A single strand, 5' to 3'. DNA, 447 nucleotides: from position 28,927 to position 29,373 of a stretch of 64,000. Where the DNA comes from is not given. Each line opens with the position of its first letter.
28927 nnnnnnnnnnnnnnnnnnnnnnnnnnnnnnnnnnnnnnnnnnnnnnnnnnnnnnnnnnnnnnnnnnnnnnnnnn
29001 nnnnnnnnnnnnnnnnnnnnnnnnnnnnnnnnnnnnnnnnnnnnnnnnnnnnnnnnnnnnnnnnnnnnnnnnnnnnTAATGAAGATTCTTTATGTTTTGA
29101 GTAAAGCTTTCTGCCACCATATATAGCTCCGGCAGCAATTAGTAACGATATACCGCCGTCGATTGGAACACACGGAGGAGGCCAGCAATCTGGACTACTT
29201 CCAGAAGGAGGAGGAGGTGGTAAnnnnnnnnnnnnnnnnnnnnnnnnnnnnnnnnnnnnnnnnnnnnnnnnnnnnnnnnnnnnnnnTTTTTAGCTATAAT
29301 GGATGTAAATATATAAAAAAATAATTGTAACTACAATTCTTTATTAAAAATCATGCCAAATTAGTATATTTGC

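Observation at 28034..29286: Exosortase-F module whose cis-encoded substrate is almost nothing but a sorting signal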

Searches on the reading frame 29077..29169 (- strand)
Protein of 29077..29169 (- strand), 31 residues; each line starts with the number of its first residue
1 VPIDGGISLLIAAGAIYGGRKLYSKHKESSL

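Call 35: search_protein_representatives(alignment_id=A3)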
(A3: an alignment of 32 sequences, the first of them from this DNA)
Query: 32 sequences, 33 profile positions. Proteins with E-value up to 0.001 (for the whole library): 1661; up to 1e-10: 33; up to 1e-30: 0. The best 150 are listed.
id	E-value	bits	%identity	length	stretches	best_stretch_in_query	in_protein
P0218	1.8e-14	69.5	-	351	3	11-32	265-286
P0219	1.4e-13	66.6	-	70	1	1-30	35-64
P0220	1.8e-13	66.3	-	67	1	1-31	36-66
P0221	2.0e-13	66.1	-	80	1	1-31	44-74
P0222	8.8e-13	64.1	-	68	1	1-30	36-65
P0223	1.5e-12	63.3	-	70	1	1-31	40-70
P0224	2.0e-12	62.9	-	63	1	2-31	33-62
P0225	2.3e-12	62.7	-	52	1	1-31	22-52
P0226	3.4e-12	62.2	-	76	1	2-32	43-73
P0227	3.6e-12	62.1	-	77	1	1-31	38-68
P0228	5.3e-12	61.6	-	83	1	1-29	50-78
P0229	6.6e-12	61.3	-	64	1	1-29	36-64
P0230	7.8e-12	61.0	-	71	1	2-31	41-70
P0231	1.1e-11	60.5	-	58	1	1-26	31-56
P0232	1.6e-11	60.0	-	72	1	1-30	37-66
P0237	3.6e-11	58.9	-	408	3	12-30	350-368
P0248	9.6e-11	57.5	-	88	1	1-31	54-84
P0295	9.3e-10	54.4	-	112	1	1-32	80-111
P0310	1.8e-09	53.5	-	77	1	1-30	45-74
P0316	2.2e-09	53.2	-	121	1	1-30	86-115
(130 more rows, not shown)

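Call 66: find_encoding_contigs(protein=P0221, flank=4000, max_places=4)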
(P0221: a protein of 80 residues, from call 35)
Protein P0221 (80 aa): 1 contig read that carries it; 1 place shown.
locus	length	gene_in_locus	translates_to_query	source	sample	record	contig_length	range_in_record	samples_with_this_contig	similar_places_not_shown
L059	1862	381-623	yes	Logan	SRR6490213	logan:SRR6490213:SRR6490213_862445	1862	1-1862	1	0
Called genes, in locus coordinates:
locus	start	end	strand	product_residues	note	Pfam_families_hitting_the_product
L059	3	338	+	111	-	?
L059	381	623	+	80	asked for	PF28310:PID_CTERM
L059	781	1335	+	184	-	PF09721:Exosortase_EpsH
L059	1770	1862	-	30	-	?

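Call 68: find_encoding_contigs(protein=P0248, flank=3000, max_places=2)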
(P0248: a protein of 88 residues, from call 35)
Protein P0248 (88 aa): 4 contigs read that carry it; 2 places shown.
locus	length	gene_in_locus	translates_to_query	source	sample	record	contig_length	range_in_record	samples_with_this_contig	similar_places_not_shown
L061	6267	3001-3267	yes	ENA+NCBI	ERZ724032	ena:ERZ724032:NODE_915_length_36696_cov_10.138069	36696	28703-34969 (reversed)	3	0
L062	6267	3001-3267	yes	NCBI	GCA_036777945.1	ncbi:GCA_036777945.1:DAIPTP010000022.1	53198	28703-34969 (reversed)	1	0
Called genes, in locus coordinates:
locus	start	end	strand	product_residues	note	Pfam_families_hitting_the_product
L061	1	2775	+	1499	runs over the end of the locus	PF18962:Por_Secre_tail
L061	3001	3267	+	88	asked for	PF28310:PID_CTERM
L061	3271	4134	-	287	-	-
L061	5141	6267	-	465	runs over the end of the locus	PF02321:OEP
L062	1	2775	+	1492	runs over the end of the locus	PF18962:Por_Secre_tail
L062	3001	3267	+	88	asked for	PF28310:PID_CTERM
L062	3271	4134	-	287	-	-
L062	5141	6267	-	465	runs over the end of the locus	PF02321:OEP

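Call 69: find_encoding_contigs(protein=P0295, flank=3000, max_places=2)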
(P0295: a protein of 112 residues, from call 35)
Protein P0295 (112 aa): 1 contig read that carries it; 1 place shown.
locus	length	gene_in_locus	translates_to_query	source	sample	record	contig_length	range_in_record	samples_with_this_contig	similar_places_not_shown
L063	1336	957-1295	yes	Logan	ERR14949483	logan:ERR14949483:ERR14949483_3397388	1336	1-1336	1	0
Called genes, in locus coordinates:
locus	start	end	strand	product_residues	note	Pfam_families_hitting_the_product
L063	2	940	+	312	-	?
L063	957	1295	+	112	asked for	PF28310:PID_CTERM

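Call 70: find_encoding_contigs(protein=P0316, flank=3000, max_places=2)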
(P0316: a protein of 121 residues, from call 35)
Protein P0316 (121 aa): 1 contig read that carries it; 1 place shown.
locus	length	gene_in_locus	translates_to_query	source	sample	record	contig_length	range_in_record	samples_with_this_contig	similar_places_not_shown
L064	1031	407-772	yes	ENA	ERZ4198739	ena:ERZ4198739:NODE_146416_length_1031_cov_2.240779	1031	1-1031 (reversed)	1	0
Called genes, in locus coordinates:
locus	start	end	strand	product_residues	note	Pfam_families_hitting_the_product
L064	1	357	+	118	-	?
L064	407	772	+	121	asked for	PF28310:PID_CTERM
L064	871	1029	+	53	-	?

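Call 71: find_encoding_contigs(protein=P0310, flank=3000, max_places=2)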
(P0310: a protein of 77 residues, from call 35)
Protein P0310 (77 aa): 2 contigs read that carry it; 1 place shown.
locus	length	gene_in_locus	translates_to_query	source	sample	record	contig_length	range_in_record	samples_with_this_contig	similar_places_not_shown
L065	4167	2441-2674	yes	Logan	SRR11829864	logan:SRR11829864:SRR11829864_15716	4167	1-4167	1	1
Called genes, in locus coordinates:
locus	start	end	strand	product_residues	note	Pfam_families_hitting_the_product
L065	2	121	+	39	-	?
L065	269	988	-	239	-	-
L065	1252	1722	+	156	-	PF12867:DinB_2 (weak)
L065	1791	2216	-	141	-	PF14534:DUF4440 (weak)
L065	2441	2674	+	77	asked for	PF28310:PID_CTERM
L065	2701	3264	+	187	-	PF09721:Exosortase_EpsH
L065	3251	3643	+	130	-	-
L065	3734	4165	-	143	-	?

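Call 72: find_encoding_contigs(protein=P0224, flank=3000, max_places=2)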
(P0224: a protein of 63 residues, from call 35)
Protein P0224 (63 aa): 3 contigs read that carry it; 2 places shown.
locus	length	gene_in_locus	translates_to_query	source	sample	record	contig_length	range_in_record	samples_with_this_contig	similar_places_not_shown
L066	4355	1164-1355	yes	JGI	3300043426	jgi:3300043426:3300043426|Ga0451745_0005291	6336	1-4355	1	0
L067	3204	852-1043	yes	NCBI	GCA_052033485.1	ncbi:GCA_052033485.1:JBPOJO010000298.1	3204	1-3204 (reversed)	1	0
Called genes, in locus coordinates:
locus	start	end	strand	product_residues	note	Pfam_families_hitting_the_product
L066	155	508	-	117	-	PF05717:TnpB_IS66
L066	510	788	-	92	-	PF01527:HTH_Tnp_1 (weak), PF13518:HTH_28 (weak)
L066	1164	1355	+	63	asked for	PF28310:PID_CTERM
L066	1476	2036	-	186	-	PF01569:PAP2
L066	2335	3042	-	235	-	-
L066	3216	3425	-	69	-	-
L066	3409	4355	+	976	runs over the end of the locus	?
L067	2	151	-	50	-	?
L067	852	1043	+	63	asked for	PF28310:PID_CTERM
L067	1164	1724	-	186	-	PF01569:PAP2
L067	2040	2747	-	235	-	-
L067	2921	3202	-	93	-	?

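Call 78: search_protein_families(library=ncbifam, proteins=[L065:2441-2674:+, L065:2701-3264:+, L065:3251-3643:+, L059:381-623:+, L059:781-1335:+, L061:3001-3267:+, L066:1164-1355:+], max_evalue=0.001)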
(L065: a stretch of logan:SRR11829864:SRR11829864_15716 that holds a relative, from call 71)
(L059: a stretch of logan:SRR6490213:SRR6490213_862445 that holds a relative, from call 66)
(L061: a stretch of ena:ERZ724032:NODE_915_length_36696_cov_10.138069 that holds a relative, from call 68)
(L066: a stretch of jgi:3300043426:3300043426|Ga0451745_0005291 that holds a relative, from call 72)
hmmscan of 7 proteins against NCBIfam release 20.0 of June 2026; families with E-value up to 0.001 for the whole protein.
L065:2441-2674:+ (77 aa): 1 family
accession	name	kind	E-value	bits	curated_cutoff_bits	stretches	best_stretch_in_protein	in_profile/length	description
NF046080.1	PID_CTERM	domain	2.2e-11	43.3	26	1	45-69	1-25/25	PID-CTERM protein-sorting domain-containing protein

L065:2701-3264:+ (187 aa): 12 families
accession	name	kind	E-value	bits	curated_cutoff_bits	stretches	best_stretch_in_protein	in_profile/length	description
NF046081.1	exosort_XrtX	exception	2.7e-39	134.7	170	1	8-183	4-164/168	exosortase X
TIGR04128.1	exoso_Fjoh_1448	exception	6.1e-26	91.7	90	1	9-179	9-170/174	exosortase family protein XrtF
TIGR04178.1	exo_archaeo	signature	1.1e-15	57.6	23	1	93-177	2-92/97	exosortase/archaeosortase family protein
NF046083.1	exosort_XrtY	exception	3.5e-13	49.8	160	1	80-177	71-167/168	exosortase Y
TIGR04300.1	exosort_XrtM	exception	1.5e-10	41.7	125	1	88-180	51-145/150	exosortase family protein XrtM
TIGR04177.1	exosort_XrtH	exception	2.3e-09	37.4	86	1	91-181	65-155/158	exosortase H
TIGR04144.1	archaeo_VPXXXP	exception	1.3e-08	34.9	150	1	86-176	58-149/156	archaeosortase B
TIGR04124.1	archaeo_artE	exception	5.8e-05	23.2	95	1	88-174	59-145/153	archaeosortase family protein ArtE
TIGR04125.1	exosort_PGF_TRM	exception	8.1e-05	22.2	75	1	23-145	89-197/271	archaeosortase A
NF033505.2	paceosortase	exception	0.00012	22.2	80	1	83-175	50-142/167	pacearchaeosortase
NF045528.1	heimosortase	equivalog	0.00039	20.5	130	1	9-159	4-153/199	heimdallarchaeosortase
TIGR03110.1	exosort_Gpos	exception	0.00084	19.3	102.75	0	75-176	70-174/187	exosortase family protein XrtG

L065:3251-3643:+ (130 aa): 0 families

L059:381-623:+ (80 aa): 1 family
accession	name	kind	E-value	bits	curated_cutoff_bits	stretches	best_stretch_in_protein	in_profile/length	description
NF046080.1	PID_CTERM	domain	7.2e-13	48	26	1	44-67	1-24/25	PID-CTERM protein-sorting domain-containing protein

L059:781-1335:+ (184 aa): 9 families
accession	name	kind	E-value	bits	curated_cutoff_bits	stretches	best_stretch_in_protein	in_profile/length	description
NF046081.1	exosort_XrtX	exception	9.1e-36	123.3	170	1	17-182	4-164/168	exosortase X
TIGR04128.1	exoso_Fjoh_1448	exception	3.6e-21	76.2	90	1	34-181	25-173/174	exosortase family protein XrtF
TIGR04178.1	exo_archaeo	signature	6.9e-12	45.5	23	1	92-174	2-90/97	exosortase/archaeosortase family protein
TIGR04177.1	exosort_XrtH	exception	1.2e-10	41.6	86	1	90-180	65-155/158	exosortase H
NF046083.1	exosort_XrtY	exception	1.3e-09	38.1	160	1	73-173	65-164/168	exosortase Y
TIGR04124.1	archaeo_artE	exception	1.4e-07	31.7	95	1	81-180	53-151/153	archaeosortase family protein ArtE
TIGR04300.1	exosort_XrtM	exception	4.2e-07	30.5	125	1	69-178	33-145/150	exosortase family protein XrtM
TIGR04144.1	archaeo_VPXXXP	exception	1.3e-05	25.2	150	1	83-176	56-149/156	archaeosortase B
NF033505.2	paceosortase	exception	0.00085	19.5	80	0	20-178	8-146/167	pacearchaeosortase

L061:3001-3267:+ (88 aa): 1 family
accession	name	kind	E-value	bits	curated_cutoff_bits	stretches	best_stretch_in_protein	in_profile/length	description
NF046080.1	PID_CTERM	domain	1.2e-12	47.3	26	1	54-78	1-25/25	PID-CTERM protein-sorting domain-containing protein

L066:1164-1355:+ (63 aa): 1 family
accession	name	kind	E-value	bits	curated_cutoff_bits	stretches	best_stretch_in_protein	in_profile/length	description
NF046080.1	PID_CTERM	domain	1.3e-13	50.4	26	1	32-55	1-24/25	PID-CTERM protein-sorting domain-containing protein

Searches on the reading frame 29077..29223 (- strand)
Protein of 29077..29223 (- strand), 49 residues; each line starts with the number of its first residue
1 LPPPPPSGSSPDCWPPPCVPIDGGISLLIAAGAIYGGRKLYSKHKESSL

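Call 23: find_homologous_proteins(query=A2, max_evalue=1)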
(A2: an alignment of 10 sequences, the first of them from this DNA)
Query A2 (10 sequences) (49 aa, profile of the alignment): 7564 proteins with E <= 1 among 8000 candidates; the best 120 are listed.
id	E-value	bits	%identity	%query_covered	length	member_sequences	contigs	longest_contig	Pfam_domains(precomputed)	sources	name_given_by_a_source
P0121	1.4e-21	94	-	-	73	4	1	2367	PF28310.1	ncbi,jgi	jgi:hypothetical protein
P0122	1.4e-21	94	-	-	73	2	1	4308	PF28310.1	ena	-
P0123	1.6e-21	93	64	73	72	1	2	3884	PF28310.1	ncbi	-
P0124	1.8e-21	93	-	-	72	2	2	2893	PF28310.1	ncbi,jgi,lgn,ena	jgi:hypothetical protein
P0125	2.4e-21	93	59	63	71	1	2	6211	PF28310.1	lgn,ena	-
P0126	2.7e-21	93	67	78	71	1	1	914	PF28310.1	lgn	-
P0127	3.2e-21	92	69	73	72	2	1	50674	PF28310.1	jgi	jgi:hypothetical protein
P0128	4.3e-21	92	59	76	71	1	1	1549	PF28310.1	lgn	-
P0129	5.4e-21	92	63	78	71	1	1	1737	PF28310.1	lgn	-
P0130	5.8e-21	92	67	73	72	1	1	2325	PF28310.1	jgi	jgi:hypothetical protein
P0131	6.0e-21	92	68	78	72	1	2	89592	PF28310.1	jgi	jgi:hypothetical protein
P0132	7.8e-21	91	-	-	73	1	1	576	PF28310.1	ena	-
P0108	7.9e-21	91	84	63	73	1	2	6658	PF28310.1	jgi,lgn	-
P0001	8.3e-21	91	100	100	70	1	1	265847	PF28310.1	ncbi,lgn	-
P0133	1.0e-20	91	-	-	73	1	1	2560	PF28310.1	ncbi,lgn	-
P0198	1.4e-19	87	82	35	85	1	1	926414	PF28310.1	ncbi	-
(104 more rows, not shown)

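Call 67: find_encoding_contigs(protein=P0198, flank=4000, max_places=3)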
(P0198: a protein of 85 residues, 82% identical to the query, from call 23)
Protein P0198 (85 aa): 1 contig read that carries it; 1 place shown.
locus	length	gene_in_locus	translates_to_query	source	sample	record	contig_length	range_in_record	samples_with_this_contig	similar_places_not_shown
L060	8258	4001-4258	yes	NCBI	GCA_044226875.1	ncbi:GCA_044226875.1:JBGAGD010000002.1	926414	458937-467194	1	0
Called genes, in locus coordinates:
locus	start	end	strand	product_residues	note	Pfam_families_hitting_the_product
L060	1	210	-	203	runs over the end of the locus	PF00117:GATase, PF07685:GATase_3 (weak), PF01174:SNO (weak), PF07722:Peptidase_C26 (weak)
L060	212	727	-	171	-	PF02357:NusG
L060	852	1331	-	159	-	-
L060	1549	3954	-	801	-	PF02706:Wzz, PF13807:GNVR, PF01656:CbiA (weak), PF13614:AAA_31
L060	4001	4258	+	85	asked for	PF28310:PID_CTERM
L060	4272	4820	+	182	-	PF09721:Exosortase_EpsH (weak)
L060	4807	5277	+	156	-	-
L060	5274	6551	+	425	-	PF00464:SHMT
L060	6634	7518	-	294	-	-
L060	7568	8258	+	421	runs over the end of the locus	PF01773:Nucleos_tra2_N, PF07670:Gate, PF07662:Nucleos_tra2_C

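Call 78: search_protein_families(library=ncbifam, proteins=[L060:4272-4820:+, L060:4807-5277:+], max_evalue=0.001)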
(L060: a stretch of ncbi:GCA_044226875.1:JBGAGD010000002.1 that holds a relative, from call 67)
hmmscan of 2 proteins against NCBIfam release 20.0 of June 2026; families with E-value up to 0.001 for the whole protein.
L060:4272-4820:+ (182 aa): 11 families
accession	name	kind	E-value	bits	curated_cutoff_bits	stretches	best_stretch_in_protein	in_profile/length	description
NF046081.1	exosort_XrtX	exception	8.1e-54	182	170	1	8-173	2-165/168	exosortase X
TIGR04128.1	exoso_Fjoh_1448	exception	1.8e-24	86.9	90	1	6-171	4-173/174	exosortase family protein XrtF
NF046083.1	exosort_XrtY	exception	1.5e-14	54.2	160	1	28-167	35-168/168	exosortase Y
TIGR04178.1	exo_archaeo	signature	8.9e-14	51.6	23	1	83-167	3-94/97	exosortase/archaeosortase family protein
TIGR04177.1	exosort_XrtH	exception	1.4e-12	47.9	86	1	78-169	63-154/158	exosortase H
TIGR04300.1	exosort_XrtM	exception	1.1e-06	29.2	125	1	85-167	59-144/150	exosortase family protein XrtM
TIGR04162.1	exo_VPEID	exception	9.7e-06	24.8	150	1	60-167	185-298/516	exosortase E/protease, VPEID-CTERM system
TIGR03762.1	archaeo_artC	exception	3.2e-05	23.9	100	1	3-166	109-270/274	archaeosortase C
TIGR04144.1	archaeo_VPXXXP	exception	5.1e-05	23.3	150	1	60-170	42-153/156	archaeosortase B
TIGR04175.1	archaeo_artD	exception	0.00014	21.9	125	1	21-170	5-142/150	archaeosortase D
TIGR04125.1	exosort_PGF_TRM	exception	0.00047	19.7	75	1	24-134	88-197/271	archaeosortase A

L060:4807-5277:+ (156 aa): 1 family
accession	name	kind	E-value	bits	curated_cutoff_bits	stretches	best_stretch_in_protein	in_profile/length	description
NF046082.1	assoc_w_XrtX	equivalog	3.5e-07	30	75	1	6-145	7-142/147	XrtX-associated membrane protein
